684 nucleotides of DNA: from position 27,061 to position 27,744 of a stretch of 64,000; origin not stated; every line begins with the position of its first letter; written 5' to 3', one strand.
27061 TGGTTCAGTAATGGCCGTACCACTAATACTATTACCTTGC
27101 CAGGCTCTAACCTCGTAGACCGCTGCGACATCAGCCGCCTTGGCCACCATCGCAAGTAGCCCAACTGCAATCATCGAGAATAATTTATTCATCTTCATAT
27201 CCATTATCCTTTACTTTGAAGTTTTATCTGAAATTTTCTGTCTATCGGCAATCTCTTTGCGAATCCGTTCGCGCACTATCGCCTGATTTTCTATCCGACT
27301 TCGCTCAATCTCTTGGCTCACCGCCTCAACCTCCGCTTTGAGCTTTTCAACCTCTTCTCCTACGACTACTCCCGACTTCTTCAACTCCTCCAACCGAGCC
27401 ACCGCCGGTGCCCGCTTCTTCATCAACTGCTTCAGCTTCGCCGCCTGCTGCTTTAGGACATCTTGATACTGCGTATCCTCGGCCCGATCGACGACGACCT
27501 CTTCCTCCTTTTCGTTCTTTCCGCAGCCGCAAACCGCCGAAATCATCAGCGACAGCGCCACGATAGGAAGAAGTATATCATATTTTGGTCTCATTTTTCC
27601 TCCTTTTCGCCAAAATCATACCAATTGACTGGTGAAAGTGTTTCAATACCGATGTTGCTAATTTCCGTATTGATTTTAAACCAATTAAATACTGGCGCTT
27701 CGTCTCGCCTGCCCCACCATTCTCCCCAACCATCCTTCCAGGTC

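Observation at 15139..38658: Four-gene operon of giant secreted proteins (879 + 2843 + 127 + 4021 aa) with no recognisable export, anchoring or sorting module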

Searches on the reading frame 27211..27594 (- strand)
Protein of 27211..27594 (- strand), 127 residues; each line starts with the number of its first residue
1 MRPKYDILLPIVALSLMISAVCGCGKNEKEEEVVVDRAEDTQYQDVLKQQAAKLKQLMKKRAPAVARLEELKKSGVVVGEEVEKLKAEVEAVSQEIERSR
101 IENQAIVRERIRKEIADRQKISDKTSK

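Call 7: search_protein_families(library=pfam, proteins=[window:27211-27594:-], max_evalue=0.1)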
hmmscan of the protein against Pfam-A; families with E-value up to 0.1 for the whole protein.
window:27211-27594:- (127 aa): 6 families
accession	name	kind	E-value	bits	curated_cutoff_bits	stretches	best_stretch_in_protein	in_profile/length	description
PF16342.10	DUF4972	-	0.0095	16.3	28.8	1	1-110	1-113/128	Domain of unknown function (DUF4972)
PF04136.21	COG3_N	-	0.028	14.8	27.9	1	42-105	1-64/147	Conserved oligomeric Golgi complex subunit 3, N-terminal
PF19745.5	FUT8_N_cat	-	0.031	13.5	27.6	1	13-117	21-122/499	Alpha-(1,6)-fucosyltransferase N- and catalytic domains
PF14584.11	DUF4446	-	0.069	13.6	27.4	0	8-74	8-74/150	Protein of unknown function (DUF4446)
PF24274.1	NttE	-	0.092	12.3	27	0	12-101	6-93/284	T2SS substrate NttE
PF14197.11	Cep57_CLD_2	-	0.098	13.2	27.1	0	79-100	44-65/67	Centrosome localisation domain of PPC89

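Call 8: search_protein_families(library=ncbifam, proteins=[window:27211-27594:-], max_evalue=0.1)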
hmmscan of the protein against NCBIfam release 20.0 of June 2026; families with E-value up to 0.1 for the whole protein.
window:27211-27594:- (127 aa): 4 families
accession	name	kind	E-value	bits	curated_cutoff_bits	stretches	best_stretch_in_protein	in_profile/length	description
NF052504.1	sll1863_fam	domain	0.0028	17.8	35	1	45-99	33-84/93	sll1863 family stress response protein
NF049857.1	InaC_CT813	equivalog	0.014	15.3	200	1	28-112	138-225/241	inclusion membrane protein InaC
TIGR02689.1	ars_reduc_gluta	equivalog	0.022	15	157.6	0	19-52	76-109/126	arsenate reductase, glutathione/glutaredoxin type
TIGR04211.1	SH3_and_anchor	equivalog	0.077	12.6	65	1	33-109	85-161/198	TIGR04211 family SH3 domain-containing protein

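Call 50: search_protein_families(library=phrogs, proteins=[window:27211-27594:-], max_evalue=0.01)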
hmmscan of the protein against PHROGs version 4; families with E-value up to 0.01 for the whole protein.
window:27211-27594:- (127 aa): 1 family
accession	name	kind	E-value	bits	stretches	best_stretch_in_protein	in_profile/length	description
phrog_2975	-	lysis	0.0041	18.2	0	7-74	9-76/136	Rz-like spanin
